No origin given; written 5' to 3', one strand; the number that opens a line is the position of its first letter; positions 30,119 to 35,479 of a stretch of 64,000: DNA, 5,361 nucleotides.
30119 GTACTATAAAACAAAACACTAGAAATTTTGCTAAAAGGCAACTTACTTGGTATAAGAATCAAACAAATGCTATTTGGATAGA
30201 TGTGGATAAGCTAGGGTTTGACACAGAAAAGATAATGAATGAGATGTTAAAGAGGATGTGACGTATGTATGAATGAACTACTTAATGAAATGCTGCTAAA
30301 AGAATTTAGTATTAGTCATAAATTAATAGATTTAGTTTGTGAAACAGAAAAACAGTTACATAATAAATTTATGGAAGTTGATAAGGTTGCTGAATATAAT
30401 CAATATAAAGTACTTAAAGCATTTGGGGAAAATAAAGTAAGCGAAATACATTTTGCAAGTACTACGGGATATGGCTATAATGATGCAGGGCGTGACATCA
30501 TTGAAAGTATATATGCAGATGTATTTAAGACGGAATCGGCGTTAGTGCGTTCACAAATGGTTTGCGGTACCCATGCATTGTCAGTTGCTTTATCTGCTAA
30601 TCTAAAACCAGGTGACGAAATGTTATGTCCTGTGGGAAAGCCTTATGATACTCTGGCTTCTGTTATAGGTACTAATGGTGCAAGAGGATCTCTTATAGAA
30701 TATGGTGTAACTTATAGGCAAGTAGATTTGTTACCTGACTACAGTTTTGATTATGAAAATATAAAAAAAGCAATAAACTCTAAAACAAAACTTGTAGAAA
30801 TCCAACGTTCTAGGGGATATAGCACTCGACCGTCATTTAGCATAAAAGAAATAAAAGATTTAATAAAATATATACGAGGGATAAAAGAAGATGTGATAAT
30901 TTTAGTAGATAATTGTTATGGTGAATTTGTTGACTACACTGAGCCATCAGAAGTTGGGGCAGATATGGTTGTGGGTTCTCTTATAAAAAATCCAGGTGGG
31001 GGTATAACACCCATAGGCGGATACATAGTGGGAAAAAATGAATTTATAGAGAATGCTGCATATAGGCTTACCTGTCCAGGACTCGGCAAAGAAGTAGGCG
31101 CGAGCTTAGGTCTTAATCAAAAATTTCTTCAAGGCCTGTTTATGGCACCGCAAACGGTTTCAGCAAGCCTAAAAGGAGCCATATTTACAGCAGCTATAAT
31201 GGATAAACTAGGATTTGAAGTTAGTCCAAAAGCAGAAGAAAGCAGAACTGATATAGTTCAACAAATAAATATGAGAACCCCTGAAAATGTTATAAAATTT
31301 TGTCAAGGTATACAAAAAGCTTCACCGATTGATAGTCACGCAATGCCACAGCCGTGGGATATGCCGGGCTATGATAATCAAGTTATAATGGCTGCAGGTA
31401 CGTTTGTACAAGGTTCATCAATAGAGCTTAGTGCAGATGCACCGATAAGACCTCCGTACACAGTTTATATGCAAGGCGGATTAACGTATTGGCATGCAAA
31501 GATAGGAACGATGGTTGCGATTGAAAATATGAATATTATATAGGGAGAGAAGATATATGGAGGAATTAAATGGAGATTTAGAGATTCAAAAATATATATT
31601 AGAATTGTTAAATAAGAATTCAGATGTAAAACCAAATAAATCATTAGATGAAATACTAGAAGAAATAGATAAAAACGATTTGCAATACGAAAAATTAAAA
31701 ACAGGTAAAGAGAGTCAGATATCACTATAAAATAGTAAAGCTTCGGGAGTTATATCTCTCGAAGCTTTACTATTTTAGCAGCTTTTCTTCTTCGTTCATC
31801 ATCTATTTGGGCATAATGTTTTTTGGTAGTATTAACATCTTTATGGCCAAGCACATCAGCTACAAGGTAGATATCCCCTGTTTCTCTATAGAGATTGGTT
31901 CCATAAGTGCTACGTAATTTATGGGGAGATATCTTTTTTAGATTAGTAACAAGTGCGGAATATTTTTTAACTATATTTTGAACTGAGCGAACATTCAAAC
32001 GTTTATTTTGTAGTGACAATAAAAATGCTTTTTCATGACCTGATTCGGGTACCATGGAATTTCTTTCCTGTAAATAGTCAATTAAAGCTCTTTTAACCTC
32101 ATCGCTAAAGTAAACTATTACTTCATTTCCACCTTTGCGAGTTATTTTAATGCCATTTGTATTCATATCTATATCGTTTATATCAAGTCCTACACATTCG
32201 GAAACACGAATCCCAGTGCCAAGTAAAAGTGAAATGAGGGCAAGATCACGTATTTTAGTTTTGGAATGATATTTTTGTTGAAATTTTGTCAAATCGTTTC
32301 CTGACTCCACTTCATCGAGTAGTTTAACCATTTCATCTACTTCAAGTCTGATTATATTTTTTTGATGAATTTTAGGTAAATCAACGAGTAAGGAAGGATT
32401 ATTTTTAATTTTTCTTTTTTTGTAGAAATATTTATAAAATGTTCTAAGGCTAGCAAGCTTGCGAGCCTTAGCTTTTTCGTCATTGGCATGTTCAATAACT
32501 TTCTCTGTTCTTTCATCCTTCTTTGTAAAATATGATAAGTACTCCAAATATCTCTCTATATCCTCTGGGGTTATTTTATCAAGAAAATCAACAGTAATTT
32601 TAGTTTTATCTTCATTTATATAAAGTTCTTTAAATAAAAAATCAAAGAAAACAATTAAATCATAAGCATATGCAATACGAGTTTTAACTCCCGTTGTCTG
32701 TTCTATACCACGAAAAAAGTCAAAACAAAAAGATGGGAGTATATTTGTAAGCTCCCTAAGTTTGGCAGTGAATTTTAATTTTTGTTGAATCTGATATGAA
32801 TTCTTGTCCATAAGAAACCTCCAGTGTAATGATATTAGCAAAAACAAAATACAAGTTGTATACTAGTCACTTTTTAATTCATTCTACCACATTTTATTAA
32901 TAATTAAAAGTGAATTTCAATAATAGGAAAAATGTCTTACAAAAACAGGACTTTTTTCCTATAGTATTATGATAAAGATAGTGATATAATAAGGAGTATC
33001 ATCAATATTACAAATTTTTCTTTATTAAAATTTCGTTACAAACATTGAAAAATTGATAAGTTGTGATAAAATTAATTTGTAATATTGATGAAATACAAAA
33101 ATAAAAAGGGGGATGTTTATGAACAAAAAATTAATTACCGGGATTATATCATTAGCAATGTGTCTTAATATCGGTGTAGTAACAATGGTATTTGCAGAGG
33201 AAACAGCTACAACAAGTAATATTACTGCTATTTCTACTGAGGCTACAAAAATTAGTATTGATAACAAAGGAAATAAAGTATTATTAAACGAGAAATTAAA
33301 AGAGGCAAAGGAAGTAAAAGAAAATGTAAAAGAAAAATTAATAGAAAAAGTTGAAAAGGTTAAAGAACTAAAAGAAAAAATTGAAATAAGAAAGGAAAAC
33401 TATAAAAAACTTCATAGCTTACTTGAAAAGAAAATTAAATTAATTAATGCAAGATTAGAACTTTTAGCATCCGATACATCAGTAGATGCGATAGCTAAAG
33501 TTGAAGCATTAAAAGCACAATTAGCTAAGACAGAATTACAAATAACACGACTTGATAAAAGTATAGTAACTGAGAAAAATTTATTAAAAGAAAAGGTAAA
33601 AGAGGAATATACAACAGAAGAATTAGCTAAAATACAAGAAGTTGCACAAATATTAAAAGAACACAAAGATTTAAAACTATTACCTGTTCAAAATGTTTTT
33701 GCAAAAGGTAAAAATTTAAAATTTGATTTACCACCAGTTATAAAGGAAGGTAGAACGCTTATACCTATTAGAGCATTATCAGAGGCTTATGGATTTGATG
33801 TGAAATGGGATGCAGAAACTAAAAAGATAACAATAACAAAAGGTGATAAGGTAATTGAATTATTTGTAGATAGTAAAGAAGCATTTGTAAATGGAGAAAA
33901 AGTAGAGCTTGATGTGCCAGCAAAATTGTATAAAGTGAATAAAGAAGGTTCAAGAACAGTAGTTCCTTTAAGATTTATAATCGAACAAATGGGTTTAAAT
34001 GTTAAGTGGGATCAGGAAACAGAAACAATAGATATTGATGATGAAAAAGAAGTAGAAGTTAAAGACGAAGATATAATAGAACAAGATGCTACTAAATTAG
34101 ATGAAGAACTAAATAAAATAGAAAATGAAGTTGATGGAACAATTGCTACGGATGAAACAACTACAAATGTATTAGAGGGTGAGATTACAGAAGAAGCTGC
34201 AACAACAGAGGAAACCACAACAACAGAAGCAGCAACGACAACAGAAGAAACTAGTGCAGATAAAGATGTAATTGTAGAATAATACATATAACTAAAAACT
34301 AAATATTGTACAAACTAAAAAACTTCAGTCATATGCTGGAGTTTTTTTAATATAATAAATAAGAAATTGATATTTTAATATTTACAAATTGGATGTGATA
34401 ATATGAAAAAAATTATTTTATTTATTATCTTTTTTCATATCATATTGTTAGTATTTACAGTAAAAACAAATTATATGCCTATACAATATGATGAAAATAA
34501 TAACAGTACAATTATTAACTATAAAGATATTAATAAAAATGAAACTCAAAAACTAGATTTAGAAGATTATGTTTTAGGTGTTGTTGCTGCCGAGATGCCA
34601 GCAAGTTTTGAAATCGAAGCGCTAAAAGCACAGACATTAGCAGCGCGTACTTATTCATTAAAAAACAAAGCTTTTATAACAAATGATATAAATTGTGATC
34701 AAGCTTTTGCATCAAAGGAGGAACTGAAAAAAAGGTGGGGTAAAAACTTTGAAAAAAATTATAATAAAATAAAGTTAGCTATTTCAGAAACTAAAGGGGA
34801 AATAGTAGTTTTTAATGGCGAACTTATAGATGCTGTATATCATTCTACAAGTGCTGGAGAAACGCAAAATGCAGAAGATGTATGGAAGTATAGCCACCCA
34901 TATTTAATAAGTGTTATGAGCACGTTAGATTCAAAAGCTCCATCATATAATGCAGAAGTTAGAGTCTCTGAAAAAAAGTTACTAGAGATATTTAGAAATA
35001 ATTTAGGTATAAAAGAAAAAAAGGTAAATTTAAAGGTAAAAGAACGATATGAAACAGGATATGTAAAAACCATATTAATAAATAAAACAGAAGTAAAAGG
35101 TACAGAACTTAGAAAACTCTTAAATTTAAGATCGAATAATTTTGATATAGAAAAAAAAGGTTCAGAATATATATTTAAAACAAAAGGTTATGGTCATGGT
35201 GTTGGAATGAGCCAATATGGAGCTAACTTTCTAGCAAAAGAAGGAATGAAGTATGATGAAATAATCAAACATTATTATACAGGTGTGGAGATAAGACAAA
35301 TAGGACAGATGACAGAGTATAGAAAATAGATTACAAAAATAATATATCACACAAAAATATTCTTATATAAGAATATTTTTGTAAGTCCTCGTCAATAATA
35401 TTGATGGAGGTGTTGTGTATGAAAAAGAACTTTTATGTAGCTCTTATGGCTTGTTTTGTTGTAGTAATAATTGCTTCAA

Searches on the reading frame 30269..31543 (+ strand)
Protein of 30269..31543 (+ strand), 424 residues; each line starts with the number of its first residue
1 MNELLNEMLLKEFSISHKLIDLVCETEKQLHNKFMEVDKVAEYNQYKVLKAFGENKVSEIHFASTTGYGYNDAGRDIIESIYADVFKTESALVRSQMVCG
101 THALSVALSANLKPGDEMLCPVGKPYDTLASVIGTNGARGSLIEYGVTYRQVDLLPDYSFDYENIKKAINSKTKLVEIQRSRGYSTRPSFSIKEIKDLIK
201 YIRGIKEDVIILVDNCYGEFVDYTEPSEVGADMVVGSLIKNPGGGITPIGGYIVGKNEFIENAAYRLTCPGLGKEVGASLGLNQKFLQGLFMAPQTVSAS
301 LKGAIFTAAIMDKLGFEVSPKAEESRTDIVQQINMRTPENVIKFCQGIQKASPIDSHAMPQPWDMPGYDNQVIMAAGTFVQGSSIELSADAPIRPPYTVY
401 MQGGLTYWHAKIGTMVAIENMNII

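Call 9: search_protein_families(library=pfam, proteins=[window:30269-31543:+])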
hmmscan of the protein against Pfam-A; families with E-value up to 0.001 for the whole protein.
window:30269-31543:+ (424 aa): 3 families
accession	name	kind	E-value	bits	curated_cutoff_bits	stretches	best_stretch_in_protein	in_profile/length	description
PF06838.17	Met_gamma_lyase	-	5.7e-185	615.1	24.2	1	21-421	3-404/405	Methionine gamma-lyase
PF01053.26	Cys_Met_Meta_PP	-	6.2e-10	38.6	27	1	57-277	33-230/381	Cys/Met metabolism PLP-dependent enzyme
PF01212.27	Beta_elim_lyase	-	0.00045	20.1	27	0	80-263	39-219/288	Beta-eliminating lyase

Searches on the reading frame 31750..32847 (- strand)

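Call 9: search_protein_families(library=pfam, proteins=[window:31750-32847:-])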
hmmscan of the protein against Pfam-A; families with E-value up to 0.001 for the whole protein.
window:31750-32847:- (365 aa): 1 family
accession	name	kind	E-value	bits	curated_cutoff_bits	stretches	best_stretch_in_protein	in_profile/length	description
PF00589.27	Phage_integrase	-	3.3e-34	118.6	27.1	1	168-351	3-171/172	Phage integrase family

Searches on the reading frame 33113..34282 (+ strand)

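Call 9: search_protein_families(library=pfam, proteins=[window:33113-34282:+])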
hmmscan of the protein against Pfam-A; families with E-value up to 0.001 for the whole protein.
window:33113-34282:+ (389 aa): 1 family
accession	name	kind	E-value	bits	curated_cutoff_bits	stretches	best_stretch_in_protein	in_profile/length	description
PF07833.16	Cu_amine_oxidN1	-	9.4e-44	148.2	24.2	2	198-308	3-108/108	Copper amine oxidase N-terminal domain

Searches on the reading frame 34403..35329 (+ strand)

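Call 9: search_protein_families(library=pfam, proteins=[window:34403-35329:+])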
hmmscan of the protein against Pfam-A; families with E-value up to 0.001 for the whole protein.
window:34403-35329:+ (308 aa): 1 family
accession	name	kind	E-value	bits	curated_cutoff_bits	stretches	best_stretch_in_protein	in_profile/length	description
PF08486.15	SpoIID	-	2.7e-21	76.5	23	1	46-137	6-97/97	Stage II sporulation protein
